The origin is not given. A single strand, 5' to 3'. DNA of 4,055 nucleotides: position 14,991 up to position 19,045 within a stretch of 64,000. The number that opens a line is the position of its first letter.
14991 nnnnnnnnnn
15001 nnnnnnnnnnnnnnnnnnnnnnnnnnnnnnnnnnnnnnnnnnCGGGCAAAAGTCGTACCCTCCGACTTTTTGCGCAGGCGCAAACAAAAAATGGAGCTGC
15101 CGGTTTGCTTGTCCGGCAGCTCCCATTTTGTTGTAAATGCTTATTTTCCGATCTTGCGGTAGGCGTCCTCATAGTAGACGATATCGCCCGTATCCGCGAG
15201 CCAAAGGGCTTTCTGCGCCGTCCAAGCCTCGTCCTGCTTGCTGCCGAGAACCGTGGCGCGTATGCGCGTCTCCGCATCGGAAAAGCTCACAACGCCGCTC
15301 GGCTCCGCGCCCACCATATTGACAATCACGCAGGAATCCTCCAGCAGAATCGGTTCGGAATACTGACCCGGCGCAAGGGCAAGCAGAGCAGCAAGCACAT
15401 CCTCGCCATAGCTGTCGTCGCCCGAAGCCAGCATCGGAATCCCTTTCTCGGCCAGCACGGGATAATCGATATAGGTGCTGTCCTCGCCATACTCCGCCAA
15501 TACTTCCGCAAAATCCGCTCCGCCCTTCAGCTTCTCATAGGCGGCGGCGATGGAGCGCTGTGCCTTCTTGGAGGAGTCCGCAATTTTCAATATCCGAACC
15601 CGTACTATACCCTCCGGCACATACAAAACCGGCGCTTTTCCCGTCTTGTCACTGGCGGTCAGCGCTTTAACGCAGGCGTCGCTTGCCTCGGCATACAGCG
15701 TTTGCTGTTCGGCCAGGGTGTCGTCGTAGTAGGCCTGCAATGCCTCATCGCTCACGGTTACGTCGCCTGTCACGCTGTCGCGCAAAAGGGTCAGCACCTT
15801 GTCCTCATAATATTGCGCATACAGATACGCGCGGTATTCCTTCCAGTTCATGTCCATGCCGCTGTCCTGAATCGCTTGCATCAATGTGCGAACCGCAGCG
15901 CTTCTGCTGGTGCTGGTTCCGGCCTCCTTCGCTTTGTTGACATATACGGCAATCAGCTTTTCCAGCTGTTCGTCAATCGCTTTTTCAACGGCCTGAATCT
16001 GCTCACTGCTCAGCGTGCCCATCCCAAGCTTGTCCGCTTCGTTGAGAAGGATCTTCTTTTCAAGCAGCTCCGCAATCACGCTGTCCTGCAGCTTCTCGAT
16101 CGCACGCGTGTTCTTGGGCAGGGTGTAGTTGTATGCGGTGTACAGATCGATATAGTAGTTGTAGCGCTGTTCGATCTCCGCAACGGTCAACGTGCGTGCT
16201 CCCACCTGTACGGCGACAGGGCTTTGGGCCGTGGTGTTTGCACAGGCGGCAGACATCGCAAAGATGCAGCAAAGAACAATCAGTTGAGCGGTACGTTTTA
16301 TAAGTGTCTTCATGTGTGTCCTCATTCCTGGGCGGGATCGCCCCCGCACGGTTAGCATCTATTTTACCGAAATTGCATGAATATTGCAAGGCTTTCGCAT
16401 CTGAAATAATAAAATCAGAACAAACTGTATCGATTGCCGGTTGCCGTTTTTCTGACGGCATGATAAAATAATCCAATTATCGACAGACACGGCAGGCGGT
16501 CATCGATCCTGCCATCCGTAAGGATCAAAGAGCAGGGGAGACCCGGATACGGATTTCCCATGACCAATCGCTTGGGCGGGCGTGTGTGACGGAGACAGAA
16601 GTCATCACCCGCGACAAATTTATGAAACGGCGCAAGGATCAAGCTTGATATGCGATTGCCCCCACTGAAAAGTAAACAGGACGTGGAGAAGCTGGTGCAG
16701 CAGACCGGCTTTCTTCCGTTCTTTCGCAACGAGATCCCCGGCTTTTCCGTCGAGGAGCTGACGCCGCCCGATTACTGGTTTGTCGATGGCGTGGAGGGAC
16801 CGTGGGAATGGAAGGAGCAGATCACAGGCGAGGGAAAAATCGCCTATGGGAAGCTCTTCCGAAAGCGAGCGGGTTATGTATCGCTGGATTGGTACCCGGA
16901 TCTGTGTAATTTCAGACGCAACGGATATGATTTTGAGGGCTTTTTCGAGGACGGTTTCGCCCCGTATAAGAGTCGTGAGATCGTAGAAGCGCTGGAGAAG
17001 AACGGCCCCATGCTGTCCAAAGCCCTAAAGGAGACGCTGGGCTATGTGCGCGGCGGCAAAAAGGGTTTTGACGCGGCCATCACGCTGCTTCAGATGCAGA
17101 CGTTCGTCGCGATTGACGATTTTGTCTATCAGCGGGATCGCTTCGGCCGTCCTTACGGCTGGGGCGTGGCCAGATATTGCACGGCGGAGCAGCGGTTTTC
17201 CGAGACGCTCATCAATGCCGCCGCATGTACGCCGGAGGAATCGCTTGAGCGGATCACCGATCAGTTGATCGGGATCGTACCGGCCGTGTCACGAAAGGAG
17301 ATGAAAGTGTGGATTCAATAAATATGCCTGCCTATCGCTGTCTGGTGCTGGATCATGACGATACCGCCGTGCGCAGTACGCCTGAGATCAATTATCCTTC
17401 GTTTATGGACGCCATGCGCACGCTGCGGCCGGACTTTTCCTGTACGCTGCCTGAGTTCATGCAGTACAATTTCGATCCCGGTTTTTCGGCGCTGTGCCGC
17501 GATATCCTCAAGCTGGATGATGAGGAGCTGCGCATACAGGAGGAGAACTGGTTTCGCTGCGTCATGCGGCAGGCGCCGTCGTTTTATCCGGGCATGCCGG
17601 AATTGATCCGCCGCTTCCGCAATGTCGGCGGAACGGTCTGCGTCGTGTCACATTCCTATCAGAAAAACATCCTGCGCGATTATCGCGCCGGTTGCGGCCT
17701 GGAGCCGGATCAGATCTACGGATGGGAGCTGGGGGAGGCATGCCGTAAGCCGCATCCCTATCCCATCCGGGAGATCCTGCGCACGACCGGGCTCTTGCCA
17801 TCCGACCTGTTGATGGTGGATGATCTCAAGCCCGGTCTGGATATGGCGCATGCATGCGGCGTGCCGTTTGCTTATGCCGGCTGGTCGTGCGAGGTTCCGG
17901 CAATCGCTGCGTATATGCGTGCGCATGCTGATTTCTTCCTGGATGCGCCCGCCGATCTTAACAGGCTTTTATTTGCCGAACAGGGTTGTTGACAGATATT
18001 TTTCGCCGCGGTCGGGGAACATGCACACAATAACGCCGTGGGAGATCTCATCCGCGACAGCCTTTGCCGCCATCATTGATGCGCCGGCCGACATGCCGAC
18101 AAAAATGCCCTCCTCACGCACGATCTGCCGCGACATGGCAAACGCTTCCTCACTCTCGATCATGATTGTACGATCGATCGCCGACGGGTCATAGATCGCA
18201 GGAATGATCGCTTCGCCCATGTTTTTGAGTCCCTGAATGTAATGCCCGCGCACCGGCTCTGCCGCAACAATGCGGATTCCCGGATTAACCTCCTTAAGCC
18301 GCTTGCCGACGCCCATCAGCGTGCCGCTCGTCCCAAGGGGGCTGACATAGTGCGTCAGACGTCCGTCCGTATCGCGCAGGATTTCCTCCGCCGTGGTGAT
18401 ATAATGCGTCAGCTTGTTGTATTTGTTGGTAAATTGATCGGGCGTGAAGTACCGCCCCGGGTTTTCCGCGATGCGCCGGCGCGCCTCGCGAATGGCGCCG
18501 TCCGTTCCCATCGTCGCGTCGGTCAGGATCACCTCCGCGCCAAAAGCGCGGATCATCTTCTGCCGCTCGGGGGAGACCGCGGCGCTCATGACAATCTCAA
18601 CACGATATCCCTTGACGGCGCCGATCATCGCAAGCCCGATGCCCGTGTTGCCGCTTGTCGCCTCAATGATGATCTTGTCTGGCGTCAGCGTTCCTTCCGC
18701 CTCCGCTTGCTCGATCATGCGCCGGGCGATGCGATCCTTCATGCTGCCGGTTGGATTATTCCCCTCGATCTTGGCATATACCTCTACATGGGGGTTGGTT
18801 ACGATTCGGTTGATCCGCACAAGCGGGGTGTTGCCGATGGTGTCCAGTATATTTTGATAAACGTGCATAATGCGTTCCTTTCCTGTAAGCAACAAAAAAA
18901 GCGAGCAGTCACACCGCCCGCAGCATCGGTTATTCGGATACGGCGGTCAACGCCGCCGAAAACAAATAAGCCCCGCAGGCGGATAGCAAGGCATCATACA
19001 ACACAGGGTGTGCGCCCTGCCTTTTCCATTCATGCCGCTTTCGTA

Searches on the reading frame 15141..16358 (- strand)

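Call 17: search_protein_families(library=pfam, proteins=[window:15141-16358:-], max_evalue=0.0001)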
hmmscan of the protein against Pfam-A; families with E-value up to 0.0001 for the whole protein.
window:15141-16358:- (405 aa): 3 families
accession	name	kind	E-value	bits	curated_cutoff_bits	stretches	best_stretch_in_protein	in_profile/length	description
PF13145.12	Rotamase_2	-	1.2e-09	39.4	27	1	252-363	23-120/121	PPIC-type PPIASE domain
PF13624.11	SurA_N_3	-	4.7e-08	33.5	27.2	1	12-123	5-116/162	SurA-like N-terminal domain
PF13623.11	SurA_N_2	-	7.8e-06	26.3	28.5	1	13-127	5-121/145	SurA-like N-terminal domain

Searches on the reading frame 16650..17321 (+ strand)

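Call 74: search_protein_families(library=pfam, proteins=[window:16650-17321:+], max_evalue=0.0001)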
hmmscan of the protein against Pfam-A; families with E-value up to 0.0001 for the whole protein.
window:16650-17321:+ (223 aa): 1 family
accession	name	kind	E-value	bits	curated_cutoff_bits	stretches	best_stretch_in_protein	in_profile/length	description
PF24741.1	AlkZ-rel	-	3.3e-74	249.5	26.5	1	7-221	2-219/221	AlkZ related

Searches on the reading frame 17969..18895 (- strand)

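Call 74: search_protein_families(library=pfam, proteins=[window:17969-18895:-], max_evalue=0.0001)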
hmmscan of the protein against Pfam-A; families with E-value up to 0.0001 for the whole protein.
window:17969-18895:- (308 aa): 1 family
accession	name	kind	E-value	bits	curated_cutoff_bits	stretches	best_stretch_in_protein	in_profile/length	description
PF00291.31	PALP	-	1.3e-69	235.2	35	1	17-295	2-295/295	Pyridoxal-phosphate dependent enzyme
